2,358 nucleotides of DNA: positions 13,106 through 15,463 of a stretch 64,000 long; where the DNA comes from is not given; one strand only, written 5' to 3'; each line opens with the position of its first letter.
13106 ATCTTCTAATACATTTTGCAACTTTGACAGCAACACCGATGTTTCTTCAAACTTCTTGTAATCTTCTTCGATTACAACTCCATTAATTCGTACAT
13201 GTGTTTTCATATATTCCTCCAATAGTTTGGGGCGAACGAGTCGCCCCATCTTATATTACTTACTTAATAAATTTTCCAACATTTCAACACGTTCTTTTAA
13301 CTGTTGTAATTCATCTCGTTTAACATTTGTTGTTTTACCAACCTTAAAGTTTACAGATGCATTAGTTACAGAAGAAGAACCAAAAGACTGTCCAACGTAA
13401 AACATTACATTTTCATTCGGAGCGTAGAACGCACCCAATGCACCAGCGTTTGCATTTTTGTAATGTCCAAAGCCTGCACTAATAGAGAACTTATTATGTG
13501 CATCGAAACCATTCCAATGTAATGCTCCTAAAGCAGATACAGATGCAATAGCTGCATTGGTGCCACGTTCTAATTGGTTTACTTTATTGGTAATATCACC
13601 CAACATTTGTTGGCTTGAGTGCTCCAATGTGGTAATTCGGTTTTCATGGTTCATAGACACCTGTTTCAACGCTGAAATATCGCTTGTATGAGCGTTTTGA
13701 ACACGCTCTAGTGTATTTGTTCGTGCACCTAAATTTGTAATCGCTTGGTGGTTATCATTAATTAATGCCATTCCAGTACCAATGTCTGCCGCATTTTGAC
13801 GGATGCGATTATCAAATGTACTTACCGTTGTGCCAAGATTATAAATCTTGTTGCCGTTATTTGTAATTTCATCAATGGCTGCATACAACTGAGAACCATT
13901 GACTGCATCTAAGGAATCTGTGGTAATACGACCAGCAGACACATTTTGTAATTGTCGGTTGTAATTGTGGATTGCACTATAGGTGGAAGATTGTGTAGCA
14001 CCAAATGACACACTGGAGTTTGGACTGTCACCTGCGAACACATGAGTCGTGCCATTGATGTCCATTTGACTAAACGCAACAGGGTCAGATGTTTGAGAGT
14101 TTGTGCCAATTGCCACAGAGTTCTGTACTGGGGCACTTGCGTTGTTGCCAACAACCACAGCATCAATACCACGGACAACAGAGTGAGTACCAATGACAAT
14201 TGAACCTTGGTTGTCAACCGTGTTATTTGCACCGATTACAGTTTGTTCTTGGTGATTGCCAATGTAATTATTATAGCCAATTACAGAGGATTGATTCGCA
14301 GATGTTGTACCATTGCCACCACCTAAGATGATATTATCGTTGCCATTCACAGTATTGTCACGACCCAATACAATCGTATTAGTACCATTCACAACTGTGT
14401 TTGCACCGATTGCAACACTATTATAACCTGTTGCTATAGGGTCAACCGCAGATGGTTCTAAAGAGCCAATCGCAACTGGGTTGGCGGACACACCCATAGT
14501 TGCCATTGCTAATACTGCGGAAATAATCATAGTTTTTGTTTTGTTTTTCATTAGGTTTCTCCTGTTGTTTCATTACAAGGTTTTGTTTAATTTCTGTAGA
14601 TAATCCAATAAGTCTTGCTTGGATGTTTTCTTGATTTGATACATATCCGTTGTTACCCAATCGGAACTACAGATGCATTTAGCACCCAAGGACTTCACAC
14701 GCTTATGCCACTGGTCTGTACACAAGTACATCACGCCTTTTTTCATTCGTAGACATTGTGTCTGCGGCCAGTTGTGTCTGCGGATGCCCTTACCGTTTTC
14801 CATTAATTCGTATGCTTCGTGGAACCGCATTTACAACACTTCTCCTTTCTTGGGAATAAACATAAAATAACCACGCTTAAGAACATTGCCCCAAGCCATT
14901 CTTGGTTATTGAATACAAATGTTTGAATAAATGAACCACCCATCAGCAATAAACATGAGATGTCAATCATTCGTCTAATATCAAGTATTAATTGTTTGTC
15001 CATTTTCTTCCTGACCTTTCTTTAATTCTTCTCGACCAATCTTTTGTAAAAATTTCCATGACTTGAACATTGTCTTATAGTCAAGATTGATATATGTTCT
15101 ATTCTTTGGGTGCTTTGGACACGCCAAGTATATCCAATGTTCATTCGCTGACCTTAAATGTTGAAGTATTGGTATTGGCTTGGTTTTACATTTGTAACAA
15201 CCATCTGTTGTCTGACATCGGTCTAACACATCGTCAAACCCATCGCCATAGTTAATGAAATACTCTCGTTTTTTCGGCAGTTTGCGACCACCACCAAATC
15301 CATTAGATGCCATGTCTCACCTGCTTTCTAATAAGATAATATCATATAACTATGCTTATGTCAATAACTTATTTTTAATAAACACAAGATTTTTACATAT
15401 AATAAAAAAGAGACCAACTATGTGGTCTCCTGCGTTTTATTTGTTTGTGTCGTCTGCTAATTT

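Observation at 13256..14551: Complete YadA-type trimeric autotransporter adhesin carried as a cargo gene in the early region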

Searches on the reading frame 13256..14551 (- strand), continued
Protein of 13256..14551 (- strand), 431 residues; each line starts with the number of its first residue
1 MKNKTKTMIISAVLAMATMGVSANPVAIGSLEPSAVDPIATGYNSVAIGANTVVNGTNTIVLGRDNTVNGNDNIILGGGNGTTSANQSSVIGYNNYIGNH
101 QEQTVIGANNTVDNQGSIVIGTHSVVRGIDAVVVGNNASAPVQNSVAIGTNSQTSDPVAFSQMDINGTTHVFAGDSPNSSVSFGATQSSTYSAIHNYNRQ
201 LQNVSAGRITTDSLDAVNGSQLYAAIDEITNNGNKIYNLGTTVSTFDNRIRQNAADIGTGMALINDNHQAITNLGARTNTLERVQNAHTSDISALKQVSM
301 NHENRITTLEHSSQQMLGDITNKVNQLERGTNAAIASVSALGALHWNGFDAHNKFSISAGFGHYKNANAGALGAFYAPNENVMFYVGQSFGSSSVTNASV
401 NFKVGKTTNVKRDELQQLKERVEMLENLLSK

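Call 87: fold_search(model_id=the predicted structure, library=pdb)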
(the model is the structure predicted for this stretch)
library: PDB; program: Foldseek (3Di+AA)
matches with E <= 10: 116; with E <= 0.001: 0
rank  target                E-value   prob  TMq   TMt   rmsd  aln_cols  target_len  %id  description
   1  7xz7_A                2.7e-01  0.08  0.09  0.09  13.6       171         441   13  Mutant (D137A) of the N-terminal domain of fucoidan lyase FdlA (released 2022-09-28)
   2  7xzd_A                2.7e-01  0.08  0.09  0.09  13.4       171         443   13  Mutant (F179A) of the N-terminal domain of fucoidan lyase FdlA (released 2022-09-28)
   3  7xzd_B                4.9e-01  0.06  0.09  0.09  12.9       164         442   10  Mutant (F179A) of the N-terminal domain of fucoidan lyase FdlA (released 2022-09-28)
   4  2w7z_B                6.7e-01  0.12  0.13  0.22  10.4       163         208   10  Structure of the pentapeptide repeat protein EfsQnr, a DNA gyrase inhibitor. Free amines modified by cyclic pentylatio (released 2009-05-05)
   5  7ar8_x                7.9e-01  0.06  0.10  0.15  11.9       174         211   13  Cryo-EM structure of Arabidopsis thaliana complex-I (closed conformation) (released 2021-12-15)
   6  9u4u_A                9.3e-01  0.01  0.06  0.09  17.3       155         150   19  Structure of the functional amyloid FapC from Pseudomonas sp.UK4 (released 2025-08-06)
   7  5awf_E                1.0e+00  0.07  0.11  0.13  14.9       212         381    9  Crystal structure of SufB-SufC-SufD complex from Escherichia coli (released 2015-11-11)
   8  6es1_B                1.0e+00  0.02  0.06  0.15  12.4       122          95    9  Crystal structure of the binding domain from botulinum neurotoxin A2 bound to extracellular domain of human receptor S (released 2018-04-25)
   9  2b0r_A                1.1e+00  0.06  0.10  0.20  12.9       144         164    8  Crystal Structure of Cyclase-Associated Protein from Cryptosporidium parvum (released 2005-09-27)
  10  4yz0_A                1.2e+00  0.09  0.13  0.22  10.7       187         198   11  C. bescii Family 3 pectate lyase double mutant K108A/E39Q in complex with trigalacturonic acid (released 2015-12-23)
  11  8axg_BBB              1.3e+00  0.06  0.11  0.09  10.5       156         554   10  Crystal structure of Fusobacterium nucleatum fusolisin protease (released 2023-09-13)
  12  5awf_A                1.3e+00  0.05  0.11  0.12  15.7       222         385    7  Crystal structure of SufB-SufC-SufD complex from Escherichia coli (released 2015-11-11)
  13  8wm1_A                1.3e+00  0.07  0.12  0.11  11.4       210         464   11  DHS dehydratase (released 2024-10-02)
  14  7bw9_A                1.3e+00  0.01  0.06  0.07  11.7       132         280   16  Crystal structure of Serine acetyltransferase isoform 3 in complex with cysteine from Entamoeba histolytica (released 2021-04-14)
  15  8jlh_C                1.4e+00  0.02  0.08  0.17  11.6       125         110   12  Cryo-EM structure of SV2A dimer in complex with BoNT/A2 Hc and levetiracetam (released 2024-05-01)
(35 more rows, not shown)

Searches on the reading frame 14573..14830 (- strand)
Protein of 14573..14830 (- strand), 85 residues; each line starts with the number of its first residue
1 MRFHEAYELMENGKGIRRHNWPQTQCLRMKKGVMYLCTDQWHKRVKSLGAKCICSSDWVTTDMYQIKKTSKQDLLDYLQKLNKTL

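Call 3: search_protein_families(library=pfam, proteins=[window:14573-14830:-], max_evalue=0.1)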
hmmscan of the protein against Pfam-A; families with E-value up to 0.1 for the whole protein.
window:14573-14830:- (85 aa): 1 family
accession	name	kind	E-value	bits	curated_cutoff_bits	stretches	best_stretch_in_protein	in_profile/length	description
PF11195.14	Tad2-like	-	5e-05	24.2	25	1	1-42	1-32/73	Thoeris anti-defense 2-like domain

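Call 4: search_protein_families(library=phrogs, proteins=[window:14573-14830:-], max_evalue=0.01)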
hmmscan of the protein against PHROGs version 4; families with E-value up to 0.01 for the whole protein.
window:14573-14830:- (85 aa): 1 family
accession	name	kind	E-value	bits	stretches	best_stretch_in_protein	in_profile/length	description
phrog_1048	-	unknown function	0.007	17.3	1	1-33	110-143/211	-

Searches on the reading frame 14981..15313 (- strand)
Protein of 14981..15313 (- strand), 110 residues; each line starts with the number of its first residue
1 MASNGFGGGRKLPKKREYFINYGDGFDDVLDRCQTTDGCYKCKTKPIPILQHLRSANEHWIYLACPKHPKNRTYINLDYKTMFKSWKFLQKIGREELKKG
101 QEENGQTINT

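Call 3: search_protein_families(library=pfam, proteins=[window:14981-15313:-], max_evalue=0.1)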
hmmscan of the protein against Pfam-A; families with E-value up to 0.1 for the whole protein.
window:14981-15313:- (110 aa): 1 family
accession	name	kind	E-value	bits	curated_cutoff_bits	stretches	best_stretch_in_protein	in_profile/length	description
PF09416.16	UPF1_Zn_bind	-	0.083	13.3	25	1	34-87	58-110/152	RNA helicase (UPF2 interacting domain)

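Call 4: search_protein_families(library=phrogs, proteins=[window:14981-15313:-], max_evalue=0.01)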
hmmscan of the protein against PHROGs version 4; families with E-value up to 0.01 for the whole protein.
window:14981-15313:- (110 aa): 0 families
